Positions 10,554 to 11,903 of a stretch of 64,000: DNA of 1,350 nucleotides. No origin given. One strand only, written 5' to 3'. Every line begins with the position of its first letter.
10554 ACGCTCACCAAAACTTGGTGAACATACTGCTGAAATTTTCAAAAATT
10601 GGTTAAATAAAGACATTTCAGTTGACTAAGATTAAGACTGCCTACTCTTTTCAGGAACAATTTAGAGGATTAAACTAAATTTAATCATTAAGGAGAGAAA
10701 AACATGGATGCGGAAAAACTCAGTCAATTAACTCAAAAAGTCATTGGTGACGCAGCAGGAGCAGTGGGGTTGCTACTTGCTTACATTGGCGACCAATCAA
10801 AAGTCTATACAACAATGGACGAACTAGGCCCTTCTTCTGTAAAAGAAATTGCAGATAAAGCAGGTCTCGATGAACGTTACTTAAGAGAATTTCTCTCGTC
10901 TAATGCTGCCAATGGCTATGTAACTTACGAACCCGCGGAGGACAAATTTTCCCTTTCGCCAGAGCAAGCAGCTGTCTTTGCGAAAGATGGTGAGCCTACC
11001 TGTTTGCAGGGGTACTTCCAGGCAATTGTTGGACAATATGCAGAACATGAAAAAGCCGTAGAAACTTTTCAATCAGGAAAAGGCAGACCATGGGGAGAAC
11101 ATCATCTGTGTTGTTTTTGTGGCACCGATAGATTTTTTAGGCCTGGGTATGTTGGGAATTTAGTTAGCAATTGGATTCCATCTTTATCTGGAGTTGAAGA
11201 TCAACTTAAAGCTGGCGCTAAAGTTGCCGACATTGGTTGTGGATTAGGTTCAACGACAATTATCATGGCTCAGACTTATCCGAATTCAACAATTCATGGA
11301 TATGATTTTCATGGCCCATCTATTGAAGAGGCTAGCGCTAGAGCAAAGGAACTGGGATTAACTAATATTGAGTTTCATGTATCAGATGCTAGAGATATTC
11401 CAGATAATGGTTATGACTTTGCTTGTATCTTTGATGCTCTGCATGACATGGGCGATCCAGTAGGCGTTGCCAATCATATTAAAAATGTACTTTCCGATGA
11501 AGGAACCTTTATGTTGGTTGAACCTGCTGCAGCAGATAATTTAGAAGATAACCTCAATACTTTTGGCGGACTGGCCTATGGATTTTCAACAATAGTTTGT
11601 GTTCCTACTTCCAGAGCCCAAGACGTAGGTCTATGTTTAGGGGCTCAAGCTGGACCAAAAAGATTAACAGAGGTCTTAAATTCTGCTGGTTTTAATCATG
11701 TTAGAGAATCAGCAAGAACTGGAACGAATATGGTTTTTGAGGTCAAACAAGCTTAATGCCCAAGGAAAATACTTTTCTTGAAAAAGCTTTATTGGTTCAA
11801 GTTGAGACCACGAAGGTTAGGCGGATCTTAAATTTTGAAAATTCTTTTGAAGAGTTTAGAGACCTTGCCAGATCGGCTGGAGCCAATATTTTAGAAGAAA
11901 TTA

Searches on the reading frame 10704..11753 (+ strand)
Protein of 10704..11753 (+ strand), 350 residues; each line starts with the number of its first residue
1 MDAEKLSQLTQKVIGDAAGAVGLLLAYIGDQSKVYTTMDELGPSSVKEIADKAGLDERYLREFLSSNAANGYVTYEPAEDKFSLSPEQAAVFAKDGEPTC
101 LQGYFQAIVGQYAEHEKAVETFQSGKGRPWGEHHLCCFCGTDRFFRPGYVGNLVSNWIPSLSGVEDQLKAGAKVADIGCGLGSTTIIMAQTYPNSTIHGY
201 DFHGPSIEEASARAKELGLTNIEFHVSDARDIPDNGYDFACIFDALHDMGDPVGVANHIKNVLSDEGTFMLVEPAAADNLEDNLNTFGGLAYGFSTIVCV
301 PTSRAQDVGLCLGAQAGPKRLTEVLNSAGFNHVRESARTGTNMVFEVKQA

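Call 64: find_encoding_contigs(protein=window:10704-11753:+, flank=10000, max_places=8)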
Protein window:10704-11753:+ (350 aa): 23 contigs read that carry it; 8 places shown.
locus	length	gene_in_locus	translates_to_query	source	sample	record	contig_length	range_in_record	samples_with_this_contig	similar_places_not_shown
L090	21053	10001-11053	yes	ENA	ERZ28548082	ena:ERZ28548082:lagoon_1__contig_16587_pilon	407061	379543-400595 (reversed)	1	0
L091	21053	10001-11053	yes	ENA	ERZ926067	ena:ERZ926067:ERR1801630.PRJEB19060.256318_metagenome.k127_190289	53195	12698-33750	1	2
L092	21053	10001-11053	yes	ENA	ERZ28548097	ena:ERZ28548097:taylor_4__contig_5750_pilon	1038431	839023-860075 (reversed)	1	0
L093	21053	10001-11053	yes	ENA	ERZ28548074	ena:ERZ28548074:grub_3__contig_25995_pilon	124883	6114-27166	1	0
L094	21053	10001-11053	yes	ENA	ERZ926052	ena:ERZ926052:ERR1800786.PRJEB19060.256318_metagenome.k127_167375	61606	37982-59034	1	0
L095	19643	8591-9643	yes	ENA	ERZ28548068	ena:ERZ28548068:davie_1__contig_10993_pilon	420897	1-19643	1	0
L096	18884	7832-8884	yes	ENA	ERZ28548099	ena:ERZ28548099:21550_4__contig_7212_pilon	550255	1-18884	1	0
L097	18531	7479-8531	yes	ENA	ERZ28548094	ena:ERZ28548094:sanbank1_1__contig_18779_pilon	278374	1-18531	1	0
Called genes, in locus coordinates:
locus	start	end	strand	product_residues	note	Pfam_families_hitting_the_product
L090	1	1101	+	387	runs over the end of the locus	PF02515:CoA_transf_3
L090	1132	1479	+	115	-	PF21320:WHD_Rv2258c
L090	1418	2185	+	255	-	PF13489:Methyltransf_23, PF01209:Ubie_methyltran (weak), PF05175:MTS (weak), PF02390:Methyltransf_4, PF08241:Methyltransf_11, PF08242:Methyltransf_12, PF13649:Methyltransf_25, PF13847:Methyltransf_31, +1 more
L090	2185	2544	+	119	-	PF13167:GTP-bdg_N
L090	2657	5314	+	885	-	PF02739:5_3_exonuc_N, PF01367:5_3_exonuc, PF01612:DNA_pol_A_exo1, PF22619:DNA_polI_exo1, PF00476:DNA_pol_A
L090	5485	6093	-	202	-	PF03193:RsgA_GTPase (faint), PF00735:Septin (faint), PF00009:GTP_EFTU (faint), PF00350:Dynamin_N (faint), PF01926:MMR_HSR1, PF02421:FeoB_N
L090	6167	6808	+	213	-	PF13442:Cytochrome_CBB3 (faint), PF00034:Cytochrom_C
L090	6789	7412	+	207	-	PF01323:DSBA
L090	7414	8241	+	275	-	PF03328:HpcH_HpaI, PF15617:C-C_Bond_Lyase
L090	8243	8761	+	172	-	PF19315:MC_hydratase, PF01575:MaoC_dehydratas, PF13452:FAS1_DH_region (weak)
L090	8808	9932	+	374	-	PF02515:CoA_transf_3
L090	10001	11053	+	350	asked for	PF21320:WHD_Rv2258c, PF13489:Methyltransf_23, PF01209:Ubie_methyltran (weak), PF02390:Methyltransf_4, PF08241:Methyltransf_11, PF08242:Methyltransf_12, PF13649:Methyltransf_25, PF13847:Methyltransf_31, +1 more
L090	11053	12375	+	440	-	PF13167:GTP-bdg_N, PF16360:GTP-bdg_M, PF03193:RsgA_GTPase (faint), PF00005:ABC_tran (weak), PF00025:Arf (faint), PF01926:MMR_HSR1, PF02421:FeoB_N (weak), PF16897:MMR_HSR1_Xtn (weak)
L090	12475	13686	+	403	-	PF02492:cobW, PF07683:CobW_C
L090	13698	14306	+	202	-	PF08856:DUF1826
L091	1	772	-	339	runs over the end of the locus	PF10340:Say1_Mug180 (weak), PF00135:COesterase, PF20434:BD-FAE, PF07859:Abhydrolase_3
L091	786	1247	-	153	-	PF00565:SNase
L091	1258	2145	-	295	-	PF02646:RmuC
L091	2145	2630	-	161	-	PF02600:DsbB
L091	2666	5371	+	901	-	PF02739:5_3_exonuc_N, PF01367:5_3_exonuc, PF01612:DNA_pol_A_exo1, PF22619:DNA_polI_exo1 (weak), PF00476:DNA_pol_A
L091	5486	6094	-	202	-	PF03193:RsgA_GTPase (faint), PF00009:GTP_EFTU (faint), PF00350:Dynamin_N (faint), PF00735:Septin (faint), PF01926:MMR_HSR1, PF02421:FeoB_N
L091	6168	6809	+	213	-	PF13442:Cytochrome_CBB3 (faint), PF00034:Cytochrom_C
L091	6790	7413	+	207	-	PF01323:DSBA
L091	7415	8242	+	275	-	PF03328:HpcH_HpaI, PF15617:C-C_Bond_Lyase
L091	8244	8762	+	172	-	PF19315:MC_hydratase, PF01575:MaoC_dehydratas, PF13452:FAS1_DH_region (weak)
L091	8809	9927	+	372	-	PF02515:CoA_transf_3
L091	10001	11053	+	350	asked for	PF21320:WHD_Rv2258c, PF13489:Methyltransf_23, PF01209:Ubie_methyltran (weak), PF02390:Methyltransf_4, PF08241:Methyltransf_11, PF08242:Methyltransf_12, PF13649:Methyltransf_25, PF13847:Methyltransf_31, +1 more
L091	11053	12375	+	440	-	PF13167:GTP-bdg_N, PF16360:GTP-bdg_M, PF03193:RsgA_GTPase (faint), PF00005:ABC_tran (weak), PF00025:Arf (faint), PF01926:MMR_HSR1, PF02421:FeoB_N (weak), PF16897:MMR_HSR1_Xtn (weak)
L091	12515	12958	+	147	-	PF00034:Cytochrom_C (weak), PF13442:Cytochrome_CBB3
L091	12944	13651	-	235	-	PF00702:Hydrolase, PF13419:HAD_2, PF13242:Hydrolase_like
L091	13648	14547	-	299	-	PF02899:Phage_int_SAM_1, PF13495:Phage_int_SAM_4 (weak), PF00589:Phage_integrase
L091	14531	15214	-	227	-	PF04340:DUF484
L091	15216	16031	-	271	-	PF01678:DAP_epimerase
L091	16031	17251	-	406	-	PF00278:Orn_DAP_Arg_deC, PF02784:Orn_Arg_deC_N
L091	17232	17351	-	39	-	PF13627:LptM_cons (weak)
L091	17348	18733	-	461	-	PF00206:Lyase_1, PF14698:ASL_C2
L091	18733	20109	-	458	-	PF05221:AdoHcyase, PF00670:AdoHcyase_NAD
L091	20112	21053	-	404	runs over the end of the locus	PF00438:S-AdoMet_synt_N, PF02772:S-AdoMet_synt_M, PF02773:S-AdoMet_synt_C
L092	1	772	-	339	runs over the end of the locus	PF10340:Say1_Mug180 (weak), PF00135:COesterase, PF20434:BD-FAE, PF07859:Abhydrolase_3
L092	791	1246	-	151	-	PF00565:SNase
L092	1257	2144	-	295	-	PF02646:RmuC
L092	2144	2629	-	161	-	PF02600:DsbB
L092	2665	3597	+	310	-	PF02739:5_3_exonuc_N, PF01367:5_3_exonuc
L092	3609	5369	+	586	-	PF01612:DNA_pol_A_exo1, PF22619:DNA_polI_exo1, PF00476:DNA_pol_A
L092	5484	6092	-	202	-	PF03193:RsgA_GTPase (faint), PF00735:Septin (faint), PF00350:Dynamin_N (faint), PF01926:MMR_HSR1, PF02421:FeoB_N, PF00009:GTP_EFTU (weak)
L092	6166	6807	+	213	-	PF13442:Cytochrome_CBB3 (faint), PF00034:Cytochrom_C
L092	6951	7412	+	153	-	PF01323:DSBA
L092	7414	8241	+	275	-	PF03328:HpcH_HpaI, PF15617:C-C_Bond_Lyase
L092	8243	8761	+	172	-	PF19315:MC_hydratase, PF01575:MaoC_dehydratas, PF13452:FAS1_DH_region (weak)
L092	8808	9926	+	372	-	PF02515:CoA_transf_3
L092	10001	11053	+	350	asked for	PF21320:WHD_Rv2258c, PF13489:Methyltransf_23, PF01209:Ubie_methyltran (weak), PF02390:Methyltransf_4, PF08241:Methyltransf_11, PF08242:Methyltransf_12, PF13649:Methyltransf_25, PF13847:Methyltransf_31, +1 more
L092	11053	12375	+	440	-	PF13167:GTP-bdg_N, PF16360:GTP-bdg_M, PF03193:RsgA_GTPase (faint), PF00005:ABC_tran (weak), PF00025:Arf (faint), PF01926:MMR_HSR1, PF02421:FeoB_N (weak), PF16897:MMR_HSR1_Xtn (weak)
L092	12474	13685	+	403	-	PF02492:cobW, PF07683:CobW_C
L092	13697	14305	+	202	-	PF08856:DUF1826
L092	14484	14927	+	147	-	PF00034:Cytochrom_C (weak), PF13442:Cytochrome_CBB3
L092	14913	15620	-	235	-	PF00702:Hydrolase, PF13419:HAD_2, PF13242:Hydrolase_like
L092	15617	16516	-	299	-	PF02899:Phage_int_SAM_1, PF13495:Phage_int_SAM_4 (weak), PF00589:Phage_integrase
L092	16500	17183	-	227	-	PF04340:DUF484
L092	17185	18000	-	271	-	PF01678:DAP_epimerase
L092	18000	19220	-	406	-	PF00278:Orn_DAP_Arg_deC, PF02784:Orn_Arg_deC_N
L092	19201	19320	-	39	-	PF13627:LptM_cons (weak)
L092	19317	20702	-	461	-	PF00206:Lyase_1, PF14698:ASL_C2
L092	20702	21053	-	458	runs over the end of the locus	PF05221:AdoHcyase, PF00670:AdoHcyase_NAD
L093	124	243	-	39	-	-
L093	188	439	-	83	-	-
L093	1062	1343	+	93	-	-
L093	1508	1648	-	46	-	-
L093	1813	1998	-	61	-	-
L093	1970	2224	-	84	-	-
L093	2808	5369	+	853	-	PF02739:5_3_exonuc_N, PF01367:5_3_exonuc, PF01612:DNA_pol_A_exo1, PF22619:DNA_polI_exo1, PF00476:DNA_pol_A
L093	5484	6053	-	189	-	PF03193:RsgA_GTPase (weak), PF00350:Dynamin_N (faint), PF00735:Septin (faint), PF01926:MMR_HSR1, PF02421:FeoB_N, PF00009:GTP_EFTU (weak)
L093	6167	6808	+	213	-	PF13442:Cytochrome_CBB3 (faint), PF00034:Cytochrom_C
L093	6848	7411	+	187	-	PF01323:DSBA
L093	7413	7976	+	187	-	PF03328:HpcH_HpaI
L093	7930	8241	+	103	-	PF15617:C-C_Bond_Lyase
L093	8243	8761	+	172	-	PF19315:MC_hydratase, PF01575:MaoC_dehydratas, PF13452:FAS1_DH_region (weak)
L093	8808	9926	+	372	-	PF02515:CoA_transf_3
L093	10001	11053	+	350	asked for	PF21320:WHD_Rv2258c, PF13489:Methyltransf_23, PF01209:Ubie_methyltran (weak), PF02390:Methyltransf_4, PF08241:Methyltransf_11, PF08242:Methyltransf_12, PF13649:Methyltransf_25, PF13847:Methyltransf_31, +1 more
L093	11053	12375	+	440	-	PF13167:GTP-bdg_N, PF16360:GTP-bdg_M, PF03193:RsgA_GTPase (faint), PF00005:ABC_tran (weak), PF00025:Arf (faint), PF01926:MMR_HSR1, PF02421:FeoB_N (weak), PF16897:MMR_HSR1_Xtn (weak)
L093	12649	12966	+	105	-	-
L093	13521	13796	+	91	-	PF13442:Cytochrome_CBB3, PF00034:Cytochrom_C (weak)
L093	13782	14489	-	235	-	PF00702:Hydrolase, PF13419:HAD_2, PF13242:Hydrolase_like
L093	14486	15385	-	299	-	PF02899:Phage_int_SAM_1, PF13495:Phage_int_SAM_4 (weak), PF00589:Phage_integrase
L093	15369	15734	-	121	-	PF04340:DUF484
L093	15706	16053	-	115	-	PF04340:DUF484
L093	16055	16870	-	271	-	PF01678:DAP_epimerase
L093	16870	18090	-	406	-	PF00278:Orn_DAP_Arg_deC, PF02784:Orn_Arg_deC_N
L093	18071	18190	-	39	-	PF13627:LptM_cons (weak)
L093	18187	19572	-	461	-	PF00206:Lyase_1, PF14698:ASL_C2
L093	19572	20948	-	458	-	PF05221:AdoHcyase, PF00670:AdoHcyase_NAD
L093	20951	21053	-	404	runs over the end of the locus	PF00438:S-AdoMet_synt_N, PF02772:S-AdoMet_synt_M, PF02773:S-AdoMet_synt_C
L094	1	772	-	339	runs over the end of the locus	PF10340:Say1_Mug180 (weak), PF00135:COesterase, PF20434:BD-FAE, PF07859:Abhydrolase_3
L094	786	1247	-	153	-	PF00565:SNase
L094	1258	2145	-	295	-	PF02646:RmuC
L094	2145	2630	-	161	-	PF02600:DsbB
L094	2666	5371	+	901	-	PF02739:5_3_exonuc_N, PF01367:5_3_exonuc, PF01612:DNA_pol_A_exo1, PF22619:DNA_polI_exo1 (weak), PF00476:DNA_pol_A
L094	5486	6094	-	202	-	PF03193:RsgA_GTPase (faint), PF00009:GTP_EFTU (faint), PF00350:Dynamin_N (faint), PF00735:Septin (faint), PF01926:MMR_HSR1, PF02421:FeoB_N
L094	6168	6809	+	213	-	PF13442:Cytochrome_CBB3 (faint), PF00034:Cytochrom_C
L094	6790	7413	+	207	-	PF01323:DSBA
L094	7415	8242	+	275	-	PF03328:HpcH_HpaI, PF15617:C-C_Bond_Lyase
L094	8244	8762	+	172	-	PF19315:MC_hydratase, PF01575:MaoC_dehydratas, PF13452:FAS1_DH_region (weak)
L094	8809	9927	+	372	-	PF02515:CoA_transf_3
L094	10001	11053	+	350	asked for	PF21320:WHD_Rv2258c, PF13489:Methyltransf_23, PF01209:Ubie_methyltran (weak), PF02390:Methyltransf_4, PF08241:Methyltransf_11, PF08242:Methyltransf_12, PF13649:Methyltransf_25, PF13847:Methyltransf_31, +1 more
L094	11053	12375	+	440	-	PF13167:GTP-bdg_N, PF16360:GTP-bdg_M, PF03193:RsgA_GTPase (faint), PF00005:ABC_tran (weak), PF00025:Arf (faint), PF01926:MMR_HSR1, PF02421:FeoB_N (weak), PF16897:MMR_HSR1_Xtn (weak)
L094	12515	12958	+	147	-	PF00034:Cytochrom_C (weak), PF13442:Cytochrome_CBB3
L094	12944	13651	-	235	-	PF00702:Hydrolase, PF13419:HAD_2, PF13242:Hydrolase_like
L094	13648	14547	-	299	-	PF02899:Phage_int_SAM_1, PF13495:Phage_int_SAM_4 (weak), PF00589:Phage_integrase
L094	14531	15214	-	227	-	PF04340:DUF484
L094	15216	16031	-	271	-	PF01678:DAP_epimerase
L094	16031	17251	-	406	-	PF00278:Orn_DAP_Arg_deC, PF02784:Orn_Arg_deC_N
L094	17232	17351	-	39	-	PF13627:LptM_cons (weak)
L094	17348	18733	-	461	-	PF00206:Lyase_1, PF14698:ASL_C2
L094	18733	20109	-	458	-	PF05221:AdoHcyase, PF00670:AdoHcyase_NAD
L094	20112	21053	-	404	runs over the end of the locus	PF00438:S-AdoMet_synt_N, PF02772:S-AdoMet_synt_M, PF02773:S-AdoMet_synt_C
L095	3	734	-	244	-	?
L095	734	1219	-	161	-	PF02600:DsbB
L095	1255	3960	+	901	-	PF02739:5_3_exonuc_N, PF01367:5_3_exonuc, PF01612:DNA_pol_A_exo1, PF22619:DNA_polI_exo1, PF00476:DNA_pol_A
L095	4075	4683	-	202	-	PF03193:RsgA_GTPase (faint), PF00735:Septin (faint), PF00009:GTP_EFTU (faint), PF00350:Dynamin_N (faint), PF01926:MMR_HSR1, PF02421:FeoB_N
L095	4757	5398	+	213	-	PF13442:Cytochrome_CBB3 (faint), PF00034:Cytochrom_C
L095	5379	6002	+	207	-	PF01323:DSBA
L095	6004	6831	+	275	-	PF03328:HpcH_HpaI, PF15617:C-C_Bond_Lyase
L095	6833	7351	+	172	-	PF19315:MC_hydratase, PF01575:MaoC_dehydratas, PF13452:FAS1_DH_region (weak)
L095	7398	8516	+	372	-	PF02515:CoA_transf_3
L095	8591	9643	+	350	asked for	PF21320:WHD_Rv2258c, PF13489:Methyltransf_23, PF01209:Ubie_methyltran (weak), PF02390:Methyltransf_4, PF08241:Methyltransf_11, PF08242:Methyltransf_12, PF13649:Methyltransf_25, PF13847:Methyltransf_31, +1 more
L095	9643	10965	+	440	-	PF13167:GTP-bdg_N, PF16360:GTP-bdg_M, PF03193:RsgA_GTPase (faint), PF00005:ABC_tran (weak), PF00025:Arf (faint), PF01926:MMR_HSR1, PF02421:FeoB_N (weak), PF16897:MMR_HSR1_Xtn (weak)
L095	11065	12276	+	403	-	PF02492:cobW, PF07683:CobW_C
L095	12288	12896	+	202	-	PF08856:DUF1826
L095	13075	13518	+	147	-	PF00034:Cytochrom_C (weak), PF13442:Cytochrome_CBB3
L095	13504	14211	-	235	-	PF00702:Hydrolase, PF13419:HAD_2, PF13242:Hydrolase_like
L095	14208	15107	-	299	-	PF02899:Phage_int_SAM_1, PF13495:Phage_int_SAM_4 (weak), PF00589:Phage_integrase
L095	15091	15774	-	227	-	PF04340:DUF484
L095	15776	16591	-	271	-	PF01678:DAP_epimerase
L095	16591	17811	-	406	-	PF00278:Orn_DAP_Arg_deC, PF02784:Orn_Arg_deC_N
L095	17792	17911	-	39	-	PF13627:LptM_cons (weak)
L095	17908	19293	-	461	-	PF00206:Lyase_1, PF14698:ASL_C2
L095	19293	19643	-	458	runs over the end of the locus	PF05221:AdoHcyase, PF00670:AdoHcyase_NAD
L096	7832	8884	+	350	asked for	PF21320:WHD_Rv2258c, PF13489:Methyltransf_23, PF01209:Ubie_methyltran (weak), PF02390:Methyltransf_4, PF08241:Methyltransf_11, PF08242:Methyltransf_12, PF13649:Methyltransf_25, PF13847:Methyltransf_31, +1 more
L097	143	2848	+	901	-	PF02739:5_3_exonuc_N, PF01367:5_3_exonuc, PF01612:DNA_pol_A_exo1, PF22619:DNA_polI_exo1, PF00476:DNA_pol_A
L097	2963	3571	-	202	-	PF03193:RsgA_GTPase (faint), PF00735:Septin (faint), PF00009:GTP_EFTU (faint), PF00350:Dynamin_N (faint), PF01926:MMR_HSR1, PF02421:FeoB_N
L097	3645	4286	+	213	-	PF13442:Cytochrome_CBB3 (faint), PF00034:Cytochrom_C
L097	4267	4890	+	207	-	PF01323:DSBA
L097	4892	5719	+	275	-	PF03328:HpcH_HpaI, PF15617:C-C_Bond_Lyase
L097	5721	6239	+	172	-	PF19315:MC_hydratase, PF01575:MaoC_dehydratas, PF13452:FAS1_DH_region (weak)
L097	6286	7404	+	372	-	PF02515:CoA_transf_3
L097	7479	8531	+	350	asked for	PF21320:WHD_Rv2258c, PF13489:Methyltransf_23, PF01209:Ubie_methyltran (weak), PF02390:Methyltransf_4, PF08241:Methyltransf_11, PF08242:Methyltransf_12, PF13649:Methyltransf_25, PF13847:Methyltransf_31, +1 more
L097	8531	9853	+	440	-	PF13167:GTP-bdg_N, PF16360:GTP-bdg_M, PF03193:RsgA_GTPase (faint), PF00005:ABC_tran (weak), PF00025:Arf (faint), PF01926:MMR_HSR1, PF02421:FeoB_N (weak), PF16897:MMR_HSR1_Xtn (weak)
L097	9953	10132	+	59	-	PF02492:cobW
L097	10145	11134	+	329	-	PF02492:cobW, PF07683:CobW_C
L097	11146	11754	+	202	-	PF08856:DUF1826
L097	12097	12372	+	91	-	PF13442:Cytochrome_CBB3, PF00034:Cytochrom_C (weak)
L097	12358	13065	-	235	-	PF00702:Hydrolase, PF13419:HAD_2, PF13242:Hydrolase_like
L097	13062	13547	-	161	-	PF00589:Phage_integrase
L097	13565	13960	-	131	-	PF02899:Phage_int_SAM_1, PF13495:Phage_int_SAM_4 (weak)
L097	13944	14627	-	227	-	PF04340:DUF484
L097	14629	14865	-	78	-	PF01678:DAP_epimerase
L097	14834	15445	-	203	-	PF01678:DAP_epimerase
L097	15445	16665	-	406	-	PF00278:Orn_DAP_Arg_deC, PF02784:Orn_Arg_deC_N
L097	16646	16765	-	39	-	PF13627:LptM_cons (weak)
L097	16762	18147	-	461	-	PF00206:Lyase_1, PF14698:ASL_C2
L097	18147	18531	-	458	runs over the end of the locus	PF05221:AdoHcyase, PF00670:AdoHcyase_NAD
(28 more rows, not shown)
